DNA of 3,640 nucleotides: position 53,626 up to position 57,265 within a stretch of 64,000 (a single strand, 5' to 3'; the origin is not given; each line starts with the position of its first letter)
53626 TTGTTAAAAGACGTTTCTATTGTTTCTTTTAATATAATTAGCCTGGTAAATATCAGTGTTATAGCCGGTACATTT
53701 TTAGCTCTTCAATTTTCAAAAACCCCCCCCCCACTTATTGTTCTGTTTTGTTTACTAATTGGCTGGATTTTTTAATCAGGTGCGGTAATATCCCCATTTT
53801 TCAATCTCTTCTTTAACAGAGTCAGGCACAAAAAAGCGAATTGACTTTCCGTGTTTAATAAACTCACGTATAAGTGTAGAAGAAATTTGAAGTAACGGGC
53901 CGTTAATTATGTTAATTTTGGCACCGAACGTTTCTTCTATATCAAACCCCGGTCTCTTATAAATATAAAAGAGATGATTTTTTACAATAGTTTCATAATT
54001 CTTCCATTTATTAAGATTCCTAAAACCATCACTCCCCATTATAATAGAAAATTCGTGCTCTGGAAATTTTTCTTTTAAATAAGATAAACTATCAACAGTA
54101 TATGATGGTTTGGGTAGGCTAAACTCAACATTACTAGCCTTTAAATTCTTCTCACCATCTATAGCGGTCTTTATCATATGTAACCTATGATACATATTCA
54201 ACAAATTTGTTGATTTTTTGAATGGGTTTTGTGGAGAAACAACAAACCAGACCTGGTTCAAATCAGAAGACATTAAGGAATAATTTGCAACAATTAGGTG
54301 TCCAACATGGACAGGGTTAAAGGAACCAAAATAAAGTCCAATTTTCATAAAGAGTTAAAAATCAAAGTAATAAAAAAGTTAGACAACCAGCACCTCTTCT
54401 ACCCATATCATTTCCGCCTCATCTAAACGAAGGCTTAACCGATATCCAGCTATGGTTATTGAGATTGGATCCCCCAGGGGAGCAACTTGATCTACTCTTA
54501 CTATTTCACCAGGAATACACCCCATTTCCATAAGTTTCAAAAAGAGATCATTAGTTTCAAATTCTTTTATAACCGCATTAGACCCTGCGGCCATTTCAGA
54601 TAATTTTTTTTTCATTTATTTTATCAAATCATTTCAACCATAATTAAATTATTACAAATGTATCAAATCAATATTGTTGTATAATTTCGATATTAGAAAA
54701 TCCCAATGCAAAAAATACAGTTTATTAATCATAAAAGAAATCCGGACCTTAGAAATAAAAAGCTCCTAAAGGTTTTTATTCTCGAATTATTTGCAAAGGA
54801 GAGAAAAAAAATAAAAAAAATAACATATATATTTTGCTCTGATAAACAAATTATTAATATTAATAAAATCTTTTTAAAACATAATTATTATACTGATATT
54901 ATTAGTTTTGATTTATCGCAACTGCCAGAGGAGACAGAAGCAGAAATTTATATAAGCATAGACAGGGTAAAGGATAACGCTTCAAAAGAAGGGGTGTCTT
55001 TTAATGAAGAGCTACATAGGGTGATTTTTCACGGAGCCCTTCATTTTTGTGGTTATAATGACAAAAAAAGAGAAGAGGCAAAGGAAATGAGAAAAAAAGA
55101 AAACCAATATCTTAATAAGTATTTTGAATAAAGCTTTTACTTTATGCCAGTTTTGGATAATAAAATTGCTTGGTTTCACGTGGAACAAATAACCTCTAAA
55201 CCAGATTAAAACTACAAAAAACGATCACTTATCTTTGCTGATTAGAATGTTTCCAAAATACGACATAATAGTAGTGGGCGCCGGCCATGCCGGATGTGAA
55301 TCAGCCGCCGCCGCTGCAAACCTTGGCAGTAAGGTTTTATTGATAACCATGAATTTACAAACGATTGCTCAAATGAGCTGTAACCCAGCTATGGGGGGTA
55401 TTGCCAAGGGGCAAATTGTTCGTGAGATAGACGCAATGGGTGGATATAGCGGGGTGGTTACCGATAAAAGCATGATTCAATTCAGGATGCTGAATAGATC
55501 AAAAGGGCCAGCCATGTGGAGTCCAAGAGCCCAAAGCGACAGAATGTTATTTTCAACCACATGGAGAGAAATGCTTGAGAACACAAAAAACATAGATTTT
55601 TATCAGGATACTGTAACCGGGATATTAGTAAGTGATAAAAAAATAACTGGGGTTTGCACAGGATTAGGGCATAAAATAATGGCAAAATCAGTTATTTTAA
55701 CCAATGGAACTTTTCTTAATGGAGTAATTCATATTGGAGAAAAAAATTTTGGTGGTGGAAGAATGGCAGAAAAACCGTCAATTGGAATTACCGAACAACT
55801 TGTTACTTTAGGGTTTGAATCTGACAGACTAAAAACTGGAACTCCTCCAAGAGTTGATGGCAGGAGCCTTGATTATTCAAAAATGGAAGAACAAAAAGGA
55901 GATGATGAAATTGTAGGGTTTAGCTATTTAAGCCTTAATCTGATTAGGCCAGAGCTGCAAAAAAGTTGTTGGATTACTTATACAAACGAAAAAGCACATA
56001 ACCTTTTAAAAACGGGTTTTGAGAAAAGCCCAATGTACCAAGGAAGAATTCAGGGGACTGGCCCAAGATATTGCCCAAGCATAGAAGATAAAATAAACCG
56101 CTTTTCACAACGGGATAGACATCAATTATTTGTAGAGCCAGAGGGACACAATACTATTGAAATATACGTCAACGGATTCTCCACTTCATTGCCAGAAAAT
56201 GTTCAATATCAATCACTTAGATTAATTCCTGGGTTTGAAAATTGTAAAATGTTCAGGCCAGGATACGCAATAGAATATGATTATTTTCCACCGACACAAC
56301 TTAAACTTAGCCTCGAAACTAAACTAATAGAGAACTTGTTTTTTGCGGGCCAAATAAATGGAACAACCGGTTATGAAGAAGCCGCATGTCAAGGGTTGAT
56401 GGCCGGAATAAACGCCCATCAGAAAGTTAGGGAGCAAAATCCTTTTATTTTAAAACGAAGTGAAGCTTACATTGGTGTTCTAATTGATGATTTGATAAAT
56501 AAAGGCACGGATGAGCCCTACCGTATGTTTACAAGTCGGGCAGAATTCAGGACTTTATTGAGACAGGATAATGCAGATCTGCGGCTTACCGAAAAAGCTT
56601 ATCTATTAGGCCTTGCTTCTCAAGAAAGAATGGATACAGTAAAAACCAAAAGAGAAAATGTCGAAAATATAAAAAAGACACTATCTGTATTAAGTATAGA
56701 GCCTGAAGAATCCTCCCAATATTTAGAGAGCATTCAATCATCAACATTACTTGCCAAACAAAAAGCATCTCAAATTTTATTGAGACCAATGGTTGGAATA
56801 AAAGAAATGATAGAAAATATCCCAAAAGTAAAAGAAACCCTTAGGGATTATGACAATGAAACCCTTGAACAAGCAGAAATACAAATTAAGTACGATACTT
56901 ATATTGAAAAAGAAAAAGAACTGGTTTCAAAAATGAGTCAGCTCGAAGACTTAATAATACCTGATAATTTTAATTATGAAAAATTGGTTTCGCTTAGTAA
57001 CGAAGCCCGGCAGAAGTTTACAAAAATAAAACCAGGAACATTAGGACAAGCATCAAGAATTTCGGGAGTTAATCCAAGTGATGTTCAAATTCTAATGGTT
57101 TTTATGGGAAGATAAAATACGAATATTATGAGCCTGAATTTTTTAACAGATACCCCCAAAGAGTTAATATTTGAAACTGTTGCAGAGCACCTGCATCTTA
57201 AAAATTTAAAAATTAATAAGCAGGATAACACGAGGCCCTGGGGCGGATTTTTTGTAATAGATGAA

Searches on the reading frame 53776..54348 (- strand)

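Call 10: search_protein_families(library=pfam, proteins=[window:53776-54348:-])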
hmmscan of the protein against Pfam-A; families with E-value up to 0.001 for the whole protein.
window:53776-54348:- (190 aa): 1 family
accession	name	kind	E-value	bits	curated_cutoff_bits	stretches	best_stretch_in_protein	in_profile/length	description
PF01467.32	CTP_transf_like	-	6e-19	69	21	1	5-162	1-132/133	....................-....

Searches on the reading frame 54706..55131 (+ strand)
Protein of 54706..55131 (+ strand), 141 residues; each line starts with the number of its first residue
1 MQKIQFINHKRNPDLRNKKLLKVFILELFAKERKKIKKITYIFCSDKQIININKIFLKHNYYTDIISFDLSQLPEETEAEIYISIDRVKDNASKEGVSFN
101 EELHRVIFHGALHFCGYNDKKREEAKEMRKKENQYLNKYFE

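Call 10: search_protein_families(library=pfam, proteins=[window:54706-55131:+])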
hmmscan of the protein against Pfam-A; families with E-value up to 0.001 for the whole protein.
window:54706-55131:+ (141 aa): 1 family
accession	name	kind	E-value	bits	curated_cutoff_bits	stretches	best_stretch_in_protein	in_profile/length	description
PF02130.23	YbeY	-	2.6e-26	92.4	25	1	21-138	11-128/129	Endoribonuclease YbeY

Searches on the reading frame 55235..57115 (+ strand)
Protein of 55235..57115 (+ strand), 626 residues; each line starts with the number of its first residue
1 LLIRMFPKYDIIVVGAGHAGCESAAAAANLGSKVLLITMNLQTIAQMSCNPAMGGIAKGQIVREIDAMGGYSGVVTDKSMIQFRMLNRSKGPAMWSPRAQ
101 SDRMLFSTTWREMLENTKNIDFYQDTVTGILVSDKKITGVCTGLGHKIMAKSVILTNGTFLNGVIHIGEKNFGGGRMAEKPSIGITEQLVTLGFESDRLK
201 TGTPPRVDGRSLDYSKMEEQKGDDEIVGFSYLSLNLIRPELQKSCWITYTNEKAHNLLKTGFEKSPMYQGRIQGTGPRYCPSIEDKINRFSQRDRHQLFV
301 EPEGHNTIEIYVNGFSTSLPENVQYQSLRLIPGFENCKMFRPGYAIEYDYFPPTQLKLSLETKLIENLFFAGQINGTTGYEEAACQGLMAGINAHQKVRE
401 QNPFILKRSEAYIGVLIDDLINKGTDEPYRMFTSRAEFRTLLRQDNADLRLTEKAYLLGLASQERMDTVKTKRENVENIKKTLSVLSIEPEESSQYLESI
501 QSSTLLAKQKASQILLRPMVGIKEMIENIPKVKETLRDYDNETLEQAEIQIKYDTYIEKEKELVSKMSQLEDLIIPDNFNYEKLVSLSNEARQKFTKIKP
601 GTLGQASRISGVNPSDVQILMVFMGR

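Call 10: search_protein_families(library=pfam, proteins=[window:55235-57115:+])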
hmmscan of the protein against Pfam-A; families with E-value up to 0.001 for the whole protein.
window:55235-57115:+ (626 aa): 9 families
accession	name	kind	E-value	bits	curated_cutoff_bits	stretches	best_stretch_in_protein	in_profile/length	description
PF01134.28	GIDA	-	4.8e-164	546.5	22.1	1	10-401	1-390/391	Glucose inhibited division protein A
PF13932.14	SAM_GIDA_C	-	4.4e-24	84.5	27.1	1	566-621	2-57/57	tRNA modifying enzyme MnmG/GidA C-terminal helical bundle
PF21680.2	GIDA_C_1st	-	1.4e-14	55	24.7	1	463-561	1-96/96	tRNA modifying enzyme MnmG/GidA C-terminal helical domain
PF12831.13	FAD_oxidored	-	1.5e-06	28.2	27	1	10-151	1-138/416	FAD dependent oxidoreductase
PF07992.20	Pyr_redox_2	-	2.1e-06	27.8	26.1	1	9-159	1-109/291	Pyridine nucleotide-disulphide oxidoreductase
PF01266.30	DAO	-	8e-05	22.8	27.9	0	10-40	1-31/353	FAD dependent oxidoreductase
PF00070.33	Pyr_redox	-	0.0001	23.2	22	1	11-41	2-32/82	Pyridine nucleotide-disulphide oxidoreductase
PF00890.30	FAD_binding_2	-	0.00025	20.8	20.4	0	10-38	1-29/414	FAD binding domain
PF01262.27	AlaDh_PNT_C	-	0.00031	20.7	23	0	10-48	30-68/214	Alanine dehydrogenase/PNT, C-terminal domain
